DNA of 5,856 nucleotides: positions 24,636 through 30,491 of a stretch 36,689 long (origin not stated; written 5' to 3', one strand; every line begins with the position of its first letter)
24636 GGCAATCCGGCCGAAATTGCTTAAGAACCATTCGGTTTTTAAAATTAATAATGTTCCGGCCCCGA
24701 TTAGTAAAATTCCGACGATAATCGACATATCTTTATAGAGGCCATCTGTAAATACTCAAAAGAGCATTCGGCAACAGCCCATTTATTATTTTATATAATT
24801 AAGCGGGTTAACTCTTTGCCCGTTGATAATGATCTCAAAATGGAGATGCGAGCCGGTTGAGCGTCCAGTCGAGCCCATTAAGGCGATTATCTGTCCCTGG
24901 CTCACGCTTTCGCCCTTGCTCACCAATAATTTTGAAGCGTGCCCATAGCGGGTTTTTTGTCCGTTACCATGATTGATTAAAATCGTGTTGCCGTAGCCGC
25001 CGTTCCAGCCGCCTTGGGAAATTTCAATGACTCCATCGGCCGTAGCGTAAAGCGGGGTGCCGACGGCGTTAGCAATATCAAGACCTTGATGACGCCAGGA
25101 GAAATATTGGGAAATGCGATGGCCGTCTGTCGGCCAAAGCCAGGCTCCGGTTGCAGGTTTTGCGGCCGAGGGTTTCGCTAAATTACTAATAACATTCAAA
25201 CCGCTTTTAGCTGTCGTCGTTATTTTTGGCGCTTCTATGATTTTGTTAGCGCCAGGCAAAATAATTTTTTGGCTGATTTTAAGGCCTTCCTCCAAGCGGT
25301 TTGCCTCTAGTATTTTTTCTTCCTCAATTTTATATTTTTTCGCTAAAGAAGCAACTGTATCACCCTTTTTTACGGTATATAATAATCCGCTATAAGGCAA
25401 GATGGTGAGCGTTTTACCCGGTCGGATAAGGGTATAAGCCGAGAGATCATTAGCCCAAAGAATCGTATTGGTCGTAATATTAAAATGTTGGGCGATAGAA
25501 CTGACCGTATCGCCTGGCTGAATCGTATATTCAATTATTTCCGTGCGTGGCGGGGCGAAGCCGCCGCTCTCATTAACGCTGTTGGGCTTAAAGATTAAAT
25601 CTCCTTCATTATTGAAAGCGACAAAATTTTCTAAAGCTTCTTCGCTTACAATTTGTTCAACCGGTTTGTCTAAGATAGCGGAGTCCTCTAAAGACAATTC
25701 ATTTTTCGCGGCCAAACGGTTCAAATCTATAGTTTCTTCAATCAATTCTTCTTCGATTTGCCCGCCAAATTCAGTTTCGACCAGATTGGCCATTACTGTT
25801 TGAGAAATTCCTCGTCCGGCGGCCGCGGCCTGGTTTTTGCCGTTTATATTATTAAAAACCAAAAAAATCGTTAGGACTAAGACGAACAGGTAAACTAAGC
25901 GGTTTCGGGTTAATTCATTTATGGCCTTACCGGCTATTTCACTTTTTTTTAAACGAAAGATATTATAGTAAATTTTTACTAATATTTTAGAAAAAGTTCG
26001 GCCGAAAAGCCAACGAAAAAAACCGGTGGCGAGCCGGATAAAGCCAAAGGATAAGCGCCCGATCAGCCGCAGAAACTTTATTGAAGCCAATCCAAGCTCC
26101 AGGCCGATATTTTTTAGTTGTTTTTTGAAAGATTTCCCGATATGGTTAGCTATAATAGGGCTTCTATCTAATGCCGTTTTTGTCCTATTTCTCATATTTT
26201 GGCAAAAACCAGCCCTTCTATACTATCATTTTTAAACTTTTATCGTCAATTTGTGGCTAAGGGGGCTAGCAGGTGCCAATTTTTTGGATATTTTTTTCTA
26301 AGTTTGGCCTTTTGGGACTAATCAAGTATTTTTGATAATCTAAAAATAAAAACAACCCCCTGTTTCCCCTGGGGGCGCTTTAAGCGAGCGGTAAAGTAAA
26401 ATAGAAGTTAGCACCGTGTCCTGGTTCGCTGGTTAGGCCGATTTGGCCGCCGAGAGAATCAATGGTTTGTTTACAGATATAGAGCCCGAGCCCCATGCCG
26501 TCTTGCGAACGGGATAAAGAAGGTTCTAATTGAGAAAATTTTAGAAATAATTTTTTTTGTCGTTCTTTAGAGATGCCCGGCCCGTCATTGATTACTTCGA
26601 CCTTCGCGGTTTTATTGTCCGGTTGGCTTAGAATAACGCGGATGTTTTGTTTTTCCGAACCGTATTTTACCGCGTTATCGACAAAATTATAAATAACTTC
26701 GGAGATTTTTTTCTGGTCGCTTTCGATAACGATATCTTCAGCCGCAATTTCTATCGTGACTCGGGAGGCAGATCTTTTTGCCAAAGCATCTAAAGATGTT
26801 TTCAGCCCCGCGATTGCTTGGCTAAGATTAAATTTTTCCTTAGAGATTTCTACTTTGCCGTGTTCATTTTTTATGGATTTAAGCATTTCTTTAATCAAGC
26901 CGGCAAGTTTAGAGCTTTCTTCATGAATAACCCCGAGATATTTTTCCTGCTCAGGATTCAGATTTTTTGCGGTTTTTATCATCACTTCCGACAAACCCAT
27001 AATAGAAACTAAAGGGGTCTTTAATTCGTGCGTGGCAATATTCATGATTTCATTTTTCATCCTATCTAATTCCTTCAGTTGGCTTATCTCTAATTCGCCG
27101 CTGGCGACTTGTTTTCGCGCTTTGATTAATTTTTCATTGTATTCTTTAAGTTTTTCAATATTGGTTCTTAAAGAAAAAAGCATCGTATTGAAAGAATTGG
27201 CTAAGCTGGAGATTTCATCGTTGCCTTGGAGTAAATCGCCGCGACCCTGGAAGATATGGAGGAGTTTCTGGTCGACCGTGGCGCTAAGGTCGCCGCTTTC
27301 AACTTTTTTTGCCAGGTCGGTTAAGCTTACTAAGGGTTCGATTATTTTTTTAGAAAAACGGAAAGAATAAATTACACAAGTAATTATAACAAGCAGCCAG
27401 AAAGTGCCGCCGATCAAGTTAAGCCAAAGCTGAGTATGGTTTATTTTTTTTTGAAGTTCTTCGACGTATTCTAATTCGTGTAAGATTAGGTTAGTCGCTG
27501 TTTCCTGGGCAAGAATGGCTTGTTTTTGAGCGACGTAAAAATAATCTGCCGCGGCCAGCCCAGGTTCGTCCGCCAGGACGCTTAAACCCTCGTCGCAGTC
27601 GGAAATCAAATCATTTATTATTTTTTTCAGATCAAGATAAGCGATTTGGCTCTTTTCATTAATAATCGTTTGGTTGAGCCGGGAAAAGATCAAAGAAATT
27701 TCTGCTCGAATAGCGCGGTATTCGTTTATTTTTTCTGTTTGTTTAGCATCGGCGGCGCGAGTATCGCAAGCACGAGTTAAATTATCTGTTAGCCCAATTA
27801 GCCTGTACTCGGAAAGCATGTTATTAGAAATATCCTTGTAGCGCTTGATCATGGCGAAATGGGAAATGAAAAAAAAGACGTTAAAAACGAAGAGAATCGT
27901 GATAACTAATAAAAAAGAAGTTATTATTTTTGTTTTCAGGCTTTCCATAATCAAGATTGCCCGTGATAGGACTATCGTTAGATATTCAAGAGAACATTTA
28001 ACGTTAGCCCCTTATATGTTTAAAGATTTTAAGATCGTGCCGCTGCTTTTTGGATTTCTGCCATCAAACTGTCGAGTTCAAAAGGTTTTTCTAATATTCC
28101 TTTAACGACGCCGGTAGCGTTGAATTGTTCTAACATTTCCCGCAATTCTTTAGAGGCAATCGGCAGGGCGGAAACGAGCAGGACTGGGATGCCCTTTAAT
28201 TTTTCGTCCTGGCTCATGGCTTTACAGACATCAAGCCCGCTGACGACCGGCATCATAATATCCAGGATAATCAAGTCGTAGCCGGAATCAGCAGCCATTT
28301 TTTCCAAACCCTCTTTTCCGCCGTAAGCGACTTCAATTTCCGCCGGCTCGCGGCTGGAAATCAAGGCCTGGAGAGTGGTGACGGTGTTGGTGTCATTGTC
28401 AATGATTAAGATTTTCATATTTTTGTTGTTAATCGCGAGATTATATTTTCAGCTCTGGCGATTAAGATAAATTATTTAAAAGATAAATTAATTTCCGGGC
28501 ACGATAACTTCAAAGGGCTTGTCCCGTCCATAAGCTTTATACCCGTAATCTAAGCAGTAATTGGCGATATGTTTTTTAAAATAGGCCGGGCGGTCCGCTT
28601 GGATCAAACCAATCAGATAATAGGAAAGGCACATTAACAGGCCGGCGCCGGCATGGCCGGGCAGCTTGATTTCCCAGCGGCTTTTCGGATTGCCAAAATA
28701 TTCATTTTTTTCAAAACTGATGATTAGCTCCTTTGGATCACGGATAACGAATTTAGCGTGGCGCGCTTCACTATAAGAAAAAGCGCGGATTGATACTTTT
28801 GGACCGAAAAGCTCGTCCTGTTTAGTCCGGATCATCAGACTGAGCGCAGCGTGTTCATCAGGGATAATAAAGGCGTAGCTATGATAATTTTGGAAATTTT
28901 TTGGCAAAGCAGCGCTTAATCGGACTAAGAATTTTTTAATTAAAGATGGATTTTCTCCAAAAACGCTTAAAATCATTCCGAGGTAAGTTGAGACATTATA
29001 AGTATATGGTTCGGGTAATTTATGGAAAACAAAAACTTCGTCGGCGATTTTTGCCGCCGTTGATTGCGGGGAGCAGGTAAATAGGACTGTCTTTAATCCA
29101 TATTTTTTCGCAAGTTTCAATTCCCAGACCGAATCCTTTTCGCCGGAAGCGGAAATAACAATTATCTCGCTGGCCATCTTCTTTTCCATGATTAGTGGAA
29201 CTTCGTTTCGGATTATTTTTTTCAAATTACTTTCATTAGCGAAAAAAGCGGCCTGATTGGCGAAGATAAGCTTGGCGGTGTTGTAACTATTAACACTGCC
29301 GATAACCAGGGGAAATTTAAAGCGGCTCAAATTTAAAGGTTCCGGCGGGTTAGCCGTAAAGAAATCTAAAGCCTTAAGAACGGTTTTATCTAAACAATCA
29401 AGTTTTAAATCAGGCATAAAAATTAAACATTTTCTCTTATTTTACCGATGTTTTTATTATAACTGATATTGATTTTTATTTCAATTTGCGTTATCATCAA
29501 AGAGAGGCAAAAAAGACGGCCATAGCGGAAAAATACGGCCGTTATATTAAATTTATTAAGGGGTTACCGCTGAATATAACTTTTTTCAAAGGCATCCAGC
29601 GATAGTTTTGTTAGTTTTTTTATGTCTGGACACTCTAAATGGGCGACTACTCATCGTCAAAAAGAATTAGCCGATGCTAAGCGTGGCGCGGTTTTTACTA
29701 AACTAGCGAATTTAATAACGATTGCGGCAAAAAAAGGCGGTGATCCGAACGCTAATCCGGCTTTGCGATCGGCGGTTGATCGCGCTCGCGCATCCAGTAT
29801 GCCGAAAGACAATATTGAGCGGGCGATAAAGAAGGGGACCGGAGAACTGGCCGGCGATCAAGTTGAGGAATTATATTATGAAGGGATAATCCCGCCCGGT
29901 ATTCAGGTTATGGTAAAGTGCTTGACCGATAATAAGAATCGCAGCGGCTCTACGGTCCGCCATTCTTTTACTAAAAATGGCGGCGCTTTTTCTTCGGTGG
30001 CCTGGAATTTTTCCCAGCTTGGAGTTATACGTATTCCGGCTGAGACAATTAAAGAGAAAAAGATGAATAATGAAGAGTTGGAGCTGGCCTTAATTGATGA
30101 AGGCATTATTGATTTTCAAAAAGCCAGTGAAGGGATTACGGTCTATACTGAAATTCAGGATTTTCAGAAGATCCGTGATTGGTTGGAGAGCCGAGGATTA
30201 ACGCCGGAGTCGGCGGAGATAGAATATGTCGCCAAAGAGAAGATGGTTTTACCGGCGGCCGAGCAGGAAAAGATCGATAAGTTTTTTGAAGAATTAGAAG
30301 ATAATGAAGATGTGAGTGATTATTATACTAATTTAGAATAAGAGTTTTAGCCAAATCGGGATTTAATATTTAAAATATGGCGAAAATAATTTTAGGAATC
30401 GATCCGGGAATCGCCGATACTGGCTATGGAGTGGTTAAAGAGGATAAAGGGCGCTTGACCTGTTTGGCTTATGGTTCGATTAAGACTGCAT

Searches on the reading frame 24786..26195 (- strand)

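Call 47: search_protein_families(library=pfam, proteins=[window:24786-26195:-], max_evalue=0.001)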
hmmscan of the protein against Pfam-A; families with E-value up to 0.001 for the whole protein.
window:24786-26195:- (469 aa): 3 families
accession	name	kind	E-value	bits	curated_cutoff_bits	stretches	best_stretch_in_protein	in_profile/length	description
PF01551.29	Peptidase_M23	-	1.6e-33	115.2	28.7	1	369-464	3-96/96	Peptidase family M23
PF01476.26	LysM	-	1.9e-23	82.6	20.9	2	223-265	1-42/43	LysM domain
PF23473.1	LysM3_LYK4_5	-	1e-16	61.1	29.3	2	222-259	4-40/48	LYK4/5 LysM3 domain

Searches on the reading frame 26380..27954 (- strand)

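Call 68: search_protein_families(library=pfam, proteins=[window:26380-27954:-], max_evalue=0.001)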
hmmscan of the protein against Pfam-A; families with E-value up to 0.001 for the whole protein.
window:26380-27954:- (524 aa): 4 families
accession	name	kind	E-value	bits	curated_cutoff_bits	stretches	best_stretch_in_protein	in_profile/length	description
PF02518.31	HATPase_c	-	1.4e-26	93.6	26.4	1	413-523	2-109/111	Histidine kinase-, DNA gyrase B-, and HSP90-like ATPase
PF00512.31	HisKA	-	5.3e-12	46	26.9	1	300-359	2-59/66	His Kinase A (phospho-acceptor) domain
PF00672.30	HAMP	-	2.1e-08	34.8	25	1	200-263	2-52/53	HAMP domain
PF13589.12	HATPase_c_3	-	0.00077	19.9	25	0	418-488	4-76/137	Histidine kinase-, DNA gyrase B-, and HSP90-like ATPase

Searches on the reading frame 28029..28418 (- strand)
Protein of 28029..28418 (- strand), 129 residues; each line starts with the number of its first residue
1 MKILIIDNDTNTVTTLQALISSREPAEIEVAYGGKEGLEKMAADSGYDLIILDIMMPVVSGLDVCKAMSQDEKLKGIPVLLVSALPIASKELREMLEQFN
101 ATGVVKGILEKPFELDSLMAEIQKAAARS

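Call 68: search_protein_families(library=pfam, proteins=[window:28029-28418:-], max_evalue=0.001)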
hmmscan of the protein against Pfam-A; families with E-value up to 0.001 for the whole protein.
window:28029-28418:- (129 aa): 1 family
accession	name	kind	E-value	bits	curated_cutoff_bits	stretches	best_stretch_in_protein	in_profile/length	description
PF00072.30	Response_reg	-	5.3e-17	62.4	30.2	1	3-122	1-110/111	Response regulator receiver domain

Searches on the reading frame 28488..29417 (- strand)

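Call 68: search_protein_families(library=pfam, proteins=[window:28488-29417:-], max_evalue=0.001)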
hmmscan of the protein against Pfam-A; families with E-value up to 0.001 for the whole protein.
window:28488-29417:- (309 aa): 1 family
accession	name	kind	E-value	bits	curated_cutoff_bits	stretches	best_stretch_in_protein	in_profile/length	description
PF01380.27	SIS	-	6.8e-05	23.1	25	1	85-146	57-122/131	SIS domain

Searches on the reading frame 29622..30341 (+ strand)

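Call 68: search_protein_families(library=pfam, proteins=[window:29622-30341:+], max_evalue=0.001)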
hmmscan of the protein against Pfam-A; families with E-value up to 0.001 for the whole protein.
window:29622-30341:+ (239 aa): 2 families
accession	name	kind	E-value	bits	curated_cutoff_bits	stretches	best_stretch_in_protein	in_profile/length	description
PF01709.26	Transcrip_reg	-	1.1e-43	149.2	27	1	82-238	2-160/160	TACO1/YebC second and third domain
PF20772.2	TACO1_YebC_N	-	1.1e-28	99.9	36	1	5-75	1-73/73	TACO1/YebC protein N-terminal domain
